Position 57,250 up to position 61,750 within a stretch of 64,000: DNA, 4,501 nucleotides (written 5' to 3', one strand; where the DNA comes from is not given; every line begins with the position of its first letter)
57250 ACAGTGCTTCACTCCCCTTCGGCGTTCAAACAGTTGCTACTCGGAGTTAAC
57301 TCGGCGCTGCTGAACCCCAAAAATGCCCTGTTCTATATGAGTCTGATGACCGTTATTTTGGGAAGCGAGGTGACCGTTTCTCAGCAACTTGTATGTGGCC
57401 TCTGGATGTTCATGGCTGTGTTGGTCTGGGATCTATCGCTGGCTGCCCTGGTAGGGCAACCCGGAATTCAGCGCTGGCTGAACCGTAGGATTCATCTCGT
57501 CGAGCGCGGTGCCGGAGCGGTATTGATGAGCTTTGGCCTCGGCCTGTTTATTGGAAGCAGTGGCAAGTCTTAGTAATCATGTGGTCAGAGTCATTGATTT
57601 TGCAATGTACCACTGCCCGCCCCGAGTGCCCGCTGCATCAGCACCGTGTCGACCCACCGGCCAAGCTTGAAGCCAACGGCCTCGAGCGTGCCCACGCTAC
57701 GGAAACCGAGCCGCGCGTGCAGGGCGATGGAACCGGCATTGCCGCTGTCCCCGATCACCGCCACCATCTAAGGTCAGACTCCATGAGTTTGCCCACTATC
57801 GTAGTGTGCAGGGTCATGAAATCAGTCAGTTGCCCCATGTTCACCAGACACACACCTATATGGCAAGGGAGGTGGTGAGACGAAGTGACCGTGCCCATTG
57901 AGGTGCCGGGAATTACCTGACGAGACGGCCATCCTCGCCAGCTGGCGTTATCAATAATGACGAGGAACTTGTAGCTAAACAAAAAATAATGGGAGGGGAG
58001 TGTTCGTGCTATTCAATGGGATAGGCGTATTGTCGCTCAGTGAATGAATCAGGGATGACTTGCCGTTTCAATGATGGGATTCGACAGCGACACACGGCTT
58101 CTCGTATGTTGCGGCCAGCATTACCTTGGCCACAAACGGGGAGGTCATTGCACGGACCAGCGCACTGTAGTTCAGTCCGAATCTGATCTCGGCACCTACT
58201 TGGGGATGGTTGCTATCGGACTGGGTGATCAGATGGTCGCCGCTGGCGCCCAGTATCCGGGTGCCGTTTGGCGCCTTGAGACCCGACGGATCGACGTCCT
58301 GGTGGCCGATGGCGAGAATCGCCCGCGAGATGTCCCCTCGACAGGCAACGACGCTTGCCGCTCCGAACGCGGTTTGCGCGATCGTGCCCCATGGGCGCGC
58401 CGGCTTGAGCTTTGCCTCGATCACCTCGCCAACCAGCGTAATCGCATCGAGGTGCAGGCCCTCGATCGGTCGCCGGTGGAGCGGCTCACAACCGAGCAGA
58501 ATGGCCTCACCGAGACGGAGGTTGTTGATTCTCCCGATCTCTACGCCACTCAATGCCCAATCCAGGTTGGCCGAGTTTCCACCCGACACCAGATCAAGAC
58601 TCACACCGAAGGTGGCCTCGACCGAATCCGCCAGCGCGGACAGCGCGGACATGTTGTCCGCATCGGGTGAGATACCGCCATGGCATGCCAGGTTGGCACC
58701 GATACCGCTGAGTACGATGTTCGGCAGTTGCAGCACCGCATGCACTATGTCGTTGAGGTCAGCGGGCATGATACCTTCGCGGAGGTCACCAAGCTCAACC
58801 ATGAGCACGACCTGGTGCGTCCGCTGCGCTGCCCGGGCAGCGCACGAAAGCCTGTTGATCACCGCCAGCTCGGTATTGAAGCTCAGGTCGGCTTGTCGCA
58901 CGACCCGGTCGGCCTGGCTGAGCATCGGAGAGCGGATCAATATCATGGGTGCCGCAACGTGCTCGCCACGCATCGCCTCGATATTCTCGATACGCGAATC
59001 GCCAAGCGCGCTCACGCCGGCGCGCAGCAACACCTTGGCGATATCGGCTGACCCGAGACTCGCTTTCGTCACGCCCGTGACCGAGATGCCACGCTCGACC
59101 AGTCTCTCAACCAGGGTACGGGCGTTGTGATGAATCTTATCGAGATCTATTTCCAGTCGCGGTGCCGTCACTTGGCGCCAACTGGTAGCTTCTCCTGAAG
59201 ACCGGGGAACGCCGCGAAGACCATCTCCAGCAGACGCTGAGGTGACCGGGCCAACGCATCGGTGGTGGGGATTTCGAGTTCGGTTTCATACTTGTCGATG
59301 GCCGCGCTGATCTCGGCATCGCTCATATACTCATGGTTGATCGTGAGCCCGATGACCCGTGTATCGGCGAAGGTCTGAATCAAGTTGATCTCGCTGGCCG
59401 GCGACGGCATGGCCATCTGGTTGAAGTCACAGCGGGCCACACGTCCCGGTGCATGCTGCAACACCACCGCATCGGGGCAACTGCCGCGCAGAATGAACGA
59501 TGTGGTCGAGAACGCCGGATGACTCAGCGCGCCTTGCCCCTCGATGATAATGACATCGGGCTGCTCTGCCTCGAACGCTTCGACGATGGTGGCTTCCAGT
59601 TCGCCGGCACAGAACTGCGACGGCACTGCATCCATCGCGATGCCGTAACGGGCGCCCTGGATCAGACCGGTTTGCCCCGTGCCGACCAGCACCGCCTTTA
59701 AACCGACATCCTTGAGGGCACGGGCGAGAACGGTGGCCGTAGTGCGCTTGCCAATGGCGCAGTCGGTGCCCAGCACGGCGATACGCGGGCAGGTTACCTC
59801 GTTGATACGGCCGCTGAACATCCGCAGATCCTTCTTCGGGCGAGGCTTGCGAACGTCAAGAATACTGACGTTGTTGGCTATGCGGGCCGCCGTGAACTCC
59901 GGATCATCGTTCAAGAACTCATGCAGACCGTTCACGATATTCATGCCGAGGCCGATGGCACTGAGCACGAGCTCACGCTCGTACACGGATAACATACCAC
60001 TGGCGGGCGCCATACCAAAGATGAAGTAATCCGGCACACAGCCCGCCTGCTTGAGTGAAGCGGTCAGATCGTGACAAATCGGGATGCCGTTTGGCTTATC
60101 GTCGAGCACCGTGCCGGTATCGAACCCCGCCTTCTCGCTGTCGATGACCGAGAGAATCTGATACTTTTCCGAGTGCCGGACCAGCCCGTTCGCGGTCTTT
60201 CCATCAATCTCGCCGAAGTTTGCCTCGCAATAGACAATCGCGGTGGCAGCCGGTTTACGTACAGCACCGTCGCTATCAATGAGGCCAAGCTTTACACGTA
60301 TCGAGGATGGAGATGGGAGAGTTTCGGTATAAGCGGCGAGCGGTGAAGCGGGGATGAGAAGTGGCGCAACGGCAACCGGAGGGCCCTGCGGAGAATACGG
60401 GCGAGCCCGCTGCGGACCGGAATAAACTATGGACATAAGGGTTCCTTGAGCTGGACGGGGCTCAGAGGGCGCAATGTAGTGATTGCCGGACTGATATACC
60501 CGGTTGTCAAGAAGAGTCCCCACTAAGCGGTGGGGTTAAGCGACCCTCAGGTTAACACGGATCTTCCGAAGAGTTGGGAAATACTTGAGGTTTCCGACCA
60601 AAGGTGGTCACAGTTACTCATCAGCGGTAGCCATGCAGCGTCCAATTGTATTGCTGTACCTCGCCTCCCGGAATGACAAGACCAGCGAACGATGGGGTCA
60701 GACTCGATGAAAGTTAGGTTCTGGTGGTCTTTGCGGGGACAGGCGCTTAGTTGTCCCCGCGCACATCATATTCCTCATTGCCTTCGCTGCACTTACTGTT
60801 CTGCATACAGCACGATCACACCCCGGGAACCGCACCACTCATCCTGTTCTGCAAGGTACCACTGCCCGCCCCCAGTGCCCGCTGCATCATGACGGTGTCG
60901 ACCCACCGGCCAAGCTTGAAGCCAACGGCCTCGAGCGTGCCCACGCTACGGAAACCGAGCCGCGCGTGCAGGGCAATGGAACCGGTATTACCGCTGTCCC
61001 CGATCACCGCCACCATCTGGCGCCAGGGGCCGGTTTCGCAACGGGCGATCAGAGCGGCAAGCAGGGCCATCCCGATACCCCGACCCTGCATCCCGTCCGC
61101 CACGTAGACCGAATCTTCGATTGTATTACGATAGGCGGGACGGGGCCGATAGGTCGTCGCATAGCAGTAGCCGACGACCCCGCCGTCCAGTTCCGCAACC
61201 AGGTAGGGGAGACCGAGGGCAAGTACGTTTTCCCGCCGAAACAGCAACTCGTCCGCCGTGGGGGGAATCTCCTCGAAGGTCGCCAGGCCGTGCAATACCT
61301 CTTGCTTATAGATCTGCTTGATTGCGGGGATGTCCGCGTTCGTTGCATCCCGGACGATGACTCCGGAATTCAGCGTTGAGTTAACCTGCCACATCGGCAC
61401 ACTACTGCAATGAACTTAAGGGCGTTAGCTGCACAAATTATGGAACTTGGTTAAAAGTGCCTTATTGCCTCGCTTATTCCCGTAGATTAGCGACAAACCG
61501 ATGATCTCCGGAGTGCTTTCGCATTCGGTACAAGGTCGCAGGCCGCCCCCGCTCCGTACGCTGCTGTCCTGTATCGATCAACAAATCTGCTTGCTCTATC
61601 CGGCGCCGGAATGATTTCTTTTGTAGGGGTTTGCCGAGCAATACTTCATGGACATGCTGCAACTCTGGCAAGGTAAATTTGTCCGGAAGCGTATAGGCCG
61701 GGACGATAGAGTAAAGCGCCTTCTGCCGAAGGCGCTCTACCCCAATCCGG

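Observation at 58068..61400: Racemase-fold PLP enzyme + DUF1611 + PAT-like GNAT: candidate D-amino-acid / N-acetyl-amino-acid module next to lrp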

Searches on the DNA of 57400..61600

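Call 37: search_rna_families(source=window, start=57400, end=61600, threshold=evalue, max_evalue=1)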
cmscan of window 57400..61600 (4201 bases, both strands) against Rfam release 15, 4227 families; matches with E-value up to 1: 0.
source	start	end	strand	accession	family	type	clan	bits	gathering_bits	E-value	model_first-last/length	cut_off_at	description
